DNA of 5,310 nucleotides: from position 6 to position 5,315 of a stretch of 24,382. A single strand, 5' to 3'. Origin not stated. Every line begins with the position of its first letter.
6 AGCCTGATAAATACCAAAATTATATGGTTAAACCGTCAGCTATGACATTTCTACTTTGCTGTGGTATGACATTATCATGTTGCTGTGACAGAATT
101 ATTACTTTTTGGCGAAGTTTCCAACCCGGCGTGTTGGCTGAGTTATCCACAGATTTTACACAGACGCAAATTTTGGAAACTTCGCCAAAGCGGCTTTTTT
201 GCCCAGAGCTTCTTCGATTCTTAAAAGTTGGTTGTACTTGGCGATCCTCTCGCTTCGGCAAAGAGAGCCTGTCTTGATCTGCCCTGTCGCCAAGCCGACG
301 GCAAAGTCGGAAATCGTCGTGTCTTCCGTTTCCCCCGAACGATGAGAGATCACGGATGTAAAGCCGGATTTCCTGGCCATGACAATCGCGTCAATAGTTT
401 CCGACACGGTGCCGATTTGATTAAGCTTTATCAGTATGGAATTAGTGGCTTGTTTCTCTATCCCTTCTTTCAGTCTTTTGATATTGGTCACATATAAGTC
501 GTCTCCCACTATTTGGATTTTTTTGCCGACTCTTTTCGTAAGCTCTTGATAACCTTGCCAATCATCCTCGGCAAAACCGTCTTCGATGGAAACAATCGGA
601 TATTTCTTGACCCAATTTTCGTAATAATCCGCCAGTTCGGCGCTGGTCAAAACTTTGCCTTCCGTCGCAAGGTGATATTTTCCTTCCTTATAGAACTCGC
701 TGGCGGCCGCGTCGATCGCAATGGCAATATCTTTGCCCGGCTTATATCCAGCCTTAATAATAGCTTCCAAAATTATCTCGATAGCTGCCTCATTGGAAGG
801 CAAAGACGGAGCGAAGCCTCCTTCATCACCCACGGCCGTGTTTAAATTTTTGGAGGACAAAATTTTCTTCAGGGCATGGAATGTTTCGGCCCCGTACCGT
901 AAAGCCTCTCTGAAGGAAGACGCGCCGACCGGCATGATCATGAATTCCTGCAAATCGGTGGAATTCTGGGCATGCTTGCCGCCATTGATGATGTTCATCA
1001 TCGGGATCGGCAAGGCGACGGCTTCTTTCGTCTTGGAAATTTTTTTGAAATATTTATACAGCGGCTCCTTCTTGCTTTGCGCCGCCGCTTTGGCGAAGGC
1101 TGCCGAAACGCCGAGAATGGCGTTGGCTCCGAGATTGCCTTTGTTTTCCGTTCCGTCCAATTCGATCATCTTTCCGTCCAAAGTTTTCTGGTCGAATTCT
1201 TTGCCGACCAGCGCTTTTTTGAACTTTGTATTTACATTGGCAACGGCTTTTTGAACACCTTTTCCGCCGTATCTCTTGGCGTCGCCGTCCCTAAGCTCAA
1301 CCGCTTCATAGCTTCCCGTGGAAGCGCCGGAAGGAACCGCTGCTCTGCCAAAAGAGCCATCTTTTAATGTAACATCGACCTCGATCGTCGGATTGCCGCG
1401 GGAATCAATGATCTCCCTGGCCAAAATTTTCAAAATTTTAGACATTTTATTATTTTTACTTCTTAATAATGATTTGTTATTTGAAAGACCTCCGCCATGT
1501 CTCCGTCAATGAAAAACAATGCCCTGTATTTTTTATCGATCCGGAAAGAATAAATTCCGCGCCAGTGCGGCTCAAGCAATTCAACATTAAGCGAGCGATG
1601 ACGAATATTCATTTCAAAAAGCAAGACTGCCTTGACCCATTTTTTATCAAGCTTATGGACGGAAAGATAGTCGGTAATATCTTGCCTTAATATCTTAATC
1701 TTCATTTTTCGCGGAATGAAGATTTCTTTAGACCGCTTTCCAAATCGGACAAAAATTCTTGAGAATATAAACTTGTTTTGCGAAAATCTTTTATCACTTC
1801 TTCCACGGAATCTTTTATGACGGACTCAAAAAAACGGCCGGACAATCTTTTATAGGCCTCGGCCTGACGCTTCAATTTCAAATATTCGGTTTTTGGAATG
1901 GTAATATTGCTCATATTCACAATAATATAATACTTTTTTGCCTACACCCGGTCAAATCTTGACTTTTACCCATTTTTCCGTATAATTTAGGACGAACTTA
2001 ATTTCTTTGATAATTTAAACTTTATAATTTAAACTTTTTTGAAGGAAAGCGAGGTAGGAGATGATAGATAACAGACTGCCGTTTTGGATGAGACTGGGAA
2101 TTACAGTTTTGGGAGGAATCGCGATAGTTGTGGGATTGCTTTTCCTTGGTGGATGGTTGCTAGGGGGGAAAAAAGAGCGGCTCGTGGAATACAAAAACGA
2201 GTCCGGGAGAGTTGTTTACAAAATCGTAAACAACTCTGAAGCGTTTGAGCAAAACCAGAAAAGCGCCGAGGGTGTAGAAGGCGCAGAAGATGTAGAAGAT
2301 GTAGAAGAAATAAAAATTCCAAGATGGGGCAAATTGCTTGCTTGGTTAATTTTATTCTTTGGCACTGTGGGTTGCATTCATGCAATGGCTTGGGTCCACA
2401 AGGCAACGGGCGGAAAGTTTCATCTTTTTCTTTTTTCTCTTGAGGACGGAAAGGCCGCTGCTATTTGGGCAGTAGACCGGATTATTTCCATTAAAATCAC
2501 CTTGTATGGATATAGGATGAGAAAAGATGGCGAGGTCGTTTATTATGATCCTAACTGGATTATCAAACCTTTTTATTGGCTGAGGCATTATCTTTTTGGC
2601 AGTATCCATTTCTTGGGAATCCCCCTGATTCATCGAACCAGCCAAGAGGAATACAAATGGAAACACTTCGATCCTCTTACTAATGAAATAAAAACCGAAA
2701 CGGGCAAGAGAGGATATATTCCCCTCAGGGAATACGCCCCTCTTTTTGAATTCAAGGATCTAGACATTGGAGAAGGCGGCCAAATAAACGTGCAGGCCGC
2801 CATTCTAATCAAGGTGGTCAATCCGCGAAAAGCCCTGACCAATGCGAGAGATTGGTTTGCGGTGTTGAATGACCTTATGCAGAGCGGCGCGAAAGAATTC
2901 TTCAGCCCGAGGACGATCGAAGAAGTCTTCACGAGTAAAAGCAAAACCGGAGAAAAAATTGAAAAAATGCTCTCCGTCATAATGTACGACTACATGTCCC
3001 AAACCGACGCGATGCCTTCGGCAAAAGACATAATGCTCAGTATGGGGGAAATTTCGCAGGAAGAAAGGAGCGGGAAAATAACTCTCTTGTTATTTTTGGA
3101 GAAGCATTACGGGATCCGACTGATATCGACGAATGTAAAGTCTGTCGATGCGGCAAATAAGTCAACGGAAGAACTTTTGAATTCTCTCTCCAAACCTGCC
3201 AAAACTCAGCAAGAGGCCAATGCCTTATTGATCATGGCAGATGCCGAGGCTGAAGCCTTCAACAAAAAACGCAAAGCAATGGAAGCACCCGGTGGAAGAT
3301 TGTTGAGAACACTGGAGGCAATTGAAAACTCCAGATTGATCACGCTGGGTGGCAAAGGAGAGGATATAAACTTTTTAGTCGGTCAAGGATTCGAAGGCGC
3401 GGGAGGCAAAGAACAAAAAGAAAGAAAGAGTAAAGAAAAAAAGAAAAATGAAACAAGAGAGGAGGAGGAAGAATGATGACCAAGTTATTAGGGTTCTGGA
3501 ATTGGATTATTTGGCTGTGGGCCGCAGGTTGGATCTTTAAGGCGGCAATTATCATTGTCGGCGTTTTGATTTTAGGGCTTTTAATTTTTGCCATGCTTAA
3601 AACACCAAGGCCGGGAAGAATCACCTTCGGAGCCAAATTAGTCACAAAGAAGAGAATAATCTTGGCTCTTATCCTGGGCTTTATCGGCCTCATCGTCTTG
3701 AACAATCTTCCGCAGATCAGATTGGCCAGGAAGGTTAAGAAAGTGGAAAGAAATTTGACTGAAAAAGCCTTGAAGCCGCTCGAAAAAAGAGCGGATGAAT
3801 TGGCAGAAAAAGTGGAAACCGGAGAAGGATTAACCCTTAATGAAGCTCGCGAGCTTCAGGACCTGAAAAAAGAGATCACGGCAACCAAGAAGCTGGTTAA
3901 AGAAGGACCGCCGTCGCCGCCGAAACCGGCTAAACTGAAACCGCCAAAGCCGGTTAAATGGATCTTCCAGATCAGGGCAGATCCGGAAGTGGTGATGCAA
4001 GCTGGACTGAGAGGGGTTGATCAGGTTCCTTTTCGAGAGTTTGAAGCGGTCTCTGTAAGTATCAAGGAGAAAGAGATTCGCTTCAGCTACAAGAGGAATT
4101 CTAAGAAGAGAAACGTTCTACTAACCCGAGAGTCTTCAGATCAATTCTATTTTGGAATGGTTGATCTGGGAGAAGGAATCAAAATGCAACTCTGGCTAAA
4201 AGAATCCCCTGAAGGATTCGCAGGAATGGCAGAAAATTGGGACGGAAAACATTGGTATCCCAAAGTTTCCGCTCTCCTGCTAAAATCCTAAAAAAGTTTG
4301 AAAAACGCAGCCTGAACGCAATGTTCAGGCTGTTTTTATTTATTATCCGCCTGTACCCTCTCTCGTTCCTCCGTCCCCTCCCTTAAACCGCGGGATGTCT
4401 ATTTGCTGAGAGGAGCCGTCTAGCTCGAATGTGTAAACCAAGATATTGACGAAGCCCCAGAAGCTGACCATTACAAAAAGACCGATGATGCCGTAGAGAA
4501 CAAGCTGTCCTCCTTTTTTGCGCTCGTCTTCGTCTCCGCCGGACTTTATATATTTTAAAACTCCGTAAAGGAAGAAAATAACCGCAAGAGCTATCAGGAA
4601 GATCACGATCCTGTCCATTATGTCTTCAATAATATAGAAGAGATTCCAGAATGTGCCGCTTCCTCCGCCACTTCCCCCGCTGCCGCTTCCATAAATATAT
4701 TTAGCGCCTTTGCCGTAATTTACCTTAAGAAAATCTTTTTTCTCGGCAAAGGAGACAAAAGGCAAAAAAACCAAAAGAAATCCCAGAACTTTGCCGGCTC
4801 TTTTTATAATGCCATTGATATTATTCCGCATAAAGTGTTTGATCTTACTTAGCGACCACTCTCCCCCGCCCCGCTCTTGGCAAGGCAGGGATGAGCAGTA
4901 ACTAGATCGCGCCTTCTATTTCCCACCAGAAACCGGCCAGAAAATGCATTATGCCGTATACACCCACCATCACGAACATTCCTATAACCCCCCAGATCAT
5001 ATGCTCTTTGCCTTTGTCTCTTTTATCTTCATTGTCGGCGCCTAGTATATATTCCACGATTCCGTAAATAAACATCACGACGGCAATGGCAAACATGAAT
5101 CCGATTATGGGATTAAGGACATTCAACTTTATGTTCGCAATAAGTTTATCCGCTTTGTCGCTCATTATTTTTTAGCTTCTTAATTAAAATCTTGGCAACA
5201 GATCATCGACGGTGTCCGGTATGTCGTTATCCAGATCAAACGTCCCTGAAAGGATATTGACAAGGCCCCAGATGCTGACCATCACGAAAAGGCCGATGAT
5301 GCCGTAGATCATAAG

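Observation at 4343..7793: Operon encoding a membrane-anchored SBP homolog followed by five tandem paralogous small two-TM proteins: candidate pilin-like (VirB2/TrbC-topology) system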

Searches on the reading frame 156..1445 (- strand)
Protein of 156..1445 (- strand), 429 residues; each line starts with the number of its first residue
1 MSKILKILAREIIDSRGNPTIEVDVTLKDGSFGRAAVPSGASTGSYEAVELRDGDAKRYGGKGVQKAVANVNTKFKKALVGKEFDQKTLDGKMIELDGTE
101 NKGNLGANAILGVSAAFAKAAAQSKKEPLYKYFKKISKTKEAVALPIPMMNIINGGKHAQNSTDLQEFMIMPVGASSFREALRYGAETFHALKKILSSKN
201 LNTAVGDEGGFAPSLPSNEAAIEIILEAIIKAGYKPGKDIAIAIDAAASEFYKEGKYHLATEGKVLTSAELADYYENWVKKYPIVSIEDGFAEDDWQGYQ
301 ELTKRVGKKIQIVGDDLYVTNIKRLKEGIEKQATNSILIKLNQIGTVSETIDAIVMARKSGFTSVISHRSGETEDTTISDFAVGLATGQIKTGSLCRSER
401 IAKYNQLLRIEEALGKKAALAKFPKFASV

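Call 5: search_protein_families(library=pfam, proteins=[window:156-1445:-], max_evalue=0.001)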
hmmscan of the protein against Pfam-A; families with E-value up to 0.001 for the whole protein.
window:156-1445:- (429 aa): 4 families
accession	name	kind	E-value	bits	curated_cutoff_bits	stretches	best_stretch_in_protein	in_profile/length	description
PF00113.28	Enolase_C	-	3.5e-133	443.9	21.5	1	144-421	3-288/296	Enolase, C-terminal TIM barrel domain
PF03952.21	Enolase_N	-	2.9e-57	192.9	35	1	4-132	1-130/131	Enolase, N-terminal domain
PF07476.17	MAAL_C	-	4.3e-07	29.8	27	1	300-389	130-218/249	Methylaspartate ammonia-lyase C-terminus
PF13378.12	MR_MLE_C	-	9e-05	22.7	29.4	1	278-364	66-150/219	Enolase C-terminal domain-like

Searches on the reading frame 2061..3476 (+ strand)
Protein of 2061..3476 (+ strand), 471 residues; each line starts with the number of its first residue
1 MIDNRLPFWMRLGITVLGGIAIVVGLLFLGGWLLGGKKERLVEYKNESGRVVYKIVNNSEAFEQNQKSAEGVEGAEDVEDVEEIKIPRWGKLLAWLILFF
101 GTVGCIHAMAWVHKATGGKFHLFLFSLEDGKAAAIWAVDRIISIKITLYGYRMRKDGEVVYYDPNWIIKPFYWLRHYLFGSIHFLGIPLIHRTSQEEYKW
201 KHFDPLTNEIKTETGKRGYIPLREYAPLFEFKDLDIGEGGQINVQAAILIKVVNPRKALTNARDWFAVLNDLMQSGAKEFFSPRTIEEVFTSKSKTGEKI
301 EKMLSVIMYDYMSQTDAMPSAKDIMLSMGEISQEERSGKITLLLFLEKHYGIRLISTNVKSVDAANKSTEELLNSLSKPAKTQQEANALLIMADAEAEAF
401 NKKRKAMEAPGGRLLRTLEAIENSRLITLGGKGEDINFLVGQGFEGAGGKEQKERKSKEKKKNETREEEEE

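Call 3: search_protein_families(library=pfam, proteins=[window:2061-3476:+], max_evalue=1)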
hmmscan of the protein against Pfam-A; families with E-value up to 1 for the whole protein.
window:2061-3476:+ (471 aa): 3 families
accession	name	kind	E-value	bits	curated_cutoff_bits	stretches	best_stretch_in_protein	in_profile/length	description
PF01145.31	Band_7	-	6.4e-06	26.8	23.6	1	238-397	56-176/176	SPFH domain / Band 7 family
PF16514.10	NADH-UOR_E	-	0.19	12.5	25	1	312-376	1-61/74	putative NADH-ubiquinone oxidoreductase chain E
PF11118.13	DUF2627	-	0.34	11.9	22.4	0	12-34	39-61/76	Protein of unknown function (DUF2627)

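Call 27: search_protein_families(library=ncbifam, proteins=[window:2061-3476:+], max_evalue=0.01)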
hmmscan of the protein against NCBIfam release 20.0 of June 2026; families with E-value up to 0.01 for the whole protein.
window:2061-3476:+ (471 aa): 0 families

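Call 75: search_protein_families(library=phrogs, proteins=[window:2061-3476:+], max_evalue=0.01)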
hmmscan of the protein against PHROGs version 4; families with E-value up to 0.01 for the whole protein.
window:2061-3476:+ (471 aa): 1 family
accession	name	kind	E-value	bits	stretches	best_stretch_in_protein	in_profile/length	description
phrog_17964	-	unknown function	0.0068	17.4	0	197-227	16-46/68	-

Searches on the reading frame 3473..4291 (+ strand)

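Call 3: search_protein_families(library=pfam, proteins=[window:3473-4291:+], max_evalue=1)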
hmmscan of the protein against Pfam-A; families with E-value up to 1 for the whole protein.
window:3473-4291:+ (272 aa): 1 family
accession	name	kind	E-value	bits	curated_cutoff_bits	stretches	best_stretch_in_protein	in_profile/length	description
PF24627.1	PUMA_CC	-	0.21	12.1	30.1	1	96-142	6-52/74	PUMA coiled-coil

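Call 27: search_protein_families(library=ncbifam, proteins=[window:3473-4291:+], max_evalue=0.01)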
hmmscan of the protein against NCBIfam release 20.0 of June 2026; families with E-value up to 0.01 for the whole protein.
window:3473-4291:+ (272 aa): 0 families

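Call 75: search_protein_families(library=phrogs, proteins=[window:3473-4291:+], max_evalue=0.01)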
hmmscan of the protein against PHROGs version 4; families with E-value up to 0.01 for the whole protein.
window:3473-4291:+ (272 aa): 0 families

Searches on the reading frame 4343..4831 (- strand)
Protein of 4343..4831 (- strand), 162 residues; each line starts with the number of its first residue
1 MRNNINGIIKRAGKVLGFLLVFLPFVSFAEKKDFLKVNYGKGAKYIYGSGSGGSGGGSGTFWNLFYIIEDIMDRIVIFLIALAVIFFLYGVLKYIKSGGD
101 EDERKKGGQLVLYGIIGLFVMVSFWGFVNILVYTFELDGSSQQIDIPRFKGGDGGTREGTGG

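Call 3: search_protein_families(library=pfam, proteins=[window:4343-4831:-], max_evalue=1)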
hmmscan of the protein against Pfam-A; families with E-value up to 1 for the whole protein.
window:4343-4831:- (162 aa): 2 families
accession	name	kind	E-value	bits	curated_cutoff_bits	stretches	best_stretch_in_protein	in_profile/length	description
PF18895.5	T4SS_pilin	-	2e-08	34.6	26.6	1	67-131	8-71/71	Type IV secretion system pilin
PF12822.12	ECF_trnsprt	-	0.18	12.2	30.7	1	53-134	44-128/169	ECF transporter, substrate-specific component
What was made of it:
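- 4343..4831 (-): Fifth pilin (162 aa): a lineage-specific extra copy of the C type with a Gly-Ser linker and Gly-rich tail. PF18895 34.6 bits (call 3).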

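Call 27: search_protein_families(library=ncbifam, proteins=[window:4343-4831:-], max_evalue=0.01)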
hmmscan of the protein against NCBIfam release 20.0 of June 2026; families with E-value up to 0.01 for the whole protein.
window:4343-4831:- (162 aa): 1 family
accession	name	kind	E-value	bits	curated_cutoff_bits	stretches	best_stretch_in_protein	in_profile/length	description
NF045849.1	ICE_MMCAP2_0565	equivalog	0.00055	19.6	40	1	67-131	12-76/80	Mbov_0395 family pilin-like conjugal transfer protein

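Call 75: search_protein_families(library=phrogs, proteins=[window:4343-4831:-], max_evalue=0.01)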
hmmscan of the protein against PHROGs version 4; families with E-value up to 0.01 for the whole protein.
window:4343-4831:- (162 aa): 0 families

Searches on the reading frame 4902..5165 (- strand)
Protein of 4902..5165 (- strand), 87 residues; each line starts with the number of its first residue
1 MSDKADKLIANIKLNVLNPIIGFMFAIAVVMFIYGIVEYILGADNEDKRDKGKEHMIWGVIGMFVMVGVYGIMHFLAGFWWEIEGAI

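Call 3: search_protein_families(library=pfam, proteins=[window:4902-5165:-], max_evalue=1)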
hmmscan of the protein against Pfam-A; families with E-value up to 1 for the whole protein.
window:4902-5165:- (87 aa): 4 families
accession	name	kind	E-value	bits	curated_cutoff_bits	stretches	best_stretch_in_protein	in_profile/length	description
PF18895.5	T4SS_pilin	-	8.8e-11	42.2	26.6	1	9-72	5-67/71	Type IV secretion system pilin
PF23396.1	DUF7103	-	0.014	15.9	27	1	18-70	28-79/159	Family of unknown function (DUF7103)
PF20517.3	TMEM127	-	0.032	14.7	25.3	1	5-67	36-98/113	Transmembrane protein 127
PF11239.13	DUF3040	-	0.039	14.6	24.7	1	25-69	45-81/84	Protein of unknown function (DUF3040)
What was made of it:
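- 4902..5165 (-): Pilin type D (87 aa): no signal peptide, only the two-helix core; the last gene of the ancestral operon. PF18895 42.2 bits (call 3).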

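Call 27: search_protein_families(library=ncbifam, proteins=[window:4902-5165:-], max_evalue=0.01)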
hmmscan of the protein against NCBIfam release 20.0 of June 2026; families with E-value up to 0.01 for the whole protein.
window:4902-5165:- (87 aa): 1 family
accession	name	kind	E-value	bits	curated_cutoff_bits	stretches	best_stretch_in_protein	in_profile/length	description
NF045849.1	ICE_MMCAP2_0565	equivalog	7e-08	32.1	40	1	15-78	15-78/80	Mbov_0395 family pilin-like conjugal transfer protein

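Call 75: search_protein_families(library=phrogs, proteins=[window:4902-5165:-], max_evalue=0.01)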
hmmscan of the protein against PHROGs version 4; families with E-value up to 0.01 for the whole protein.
window:4902-5165:- (87 aa): 1 family
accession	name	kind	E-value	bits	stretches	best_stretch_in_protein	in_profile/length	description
phrog_16321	-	unknown function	0.0072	17.2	1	19-42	6-27/47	-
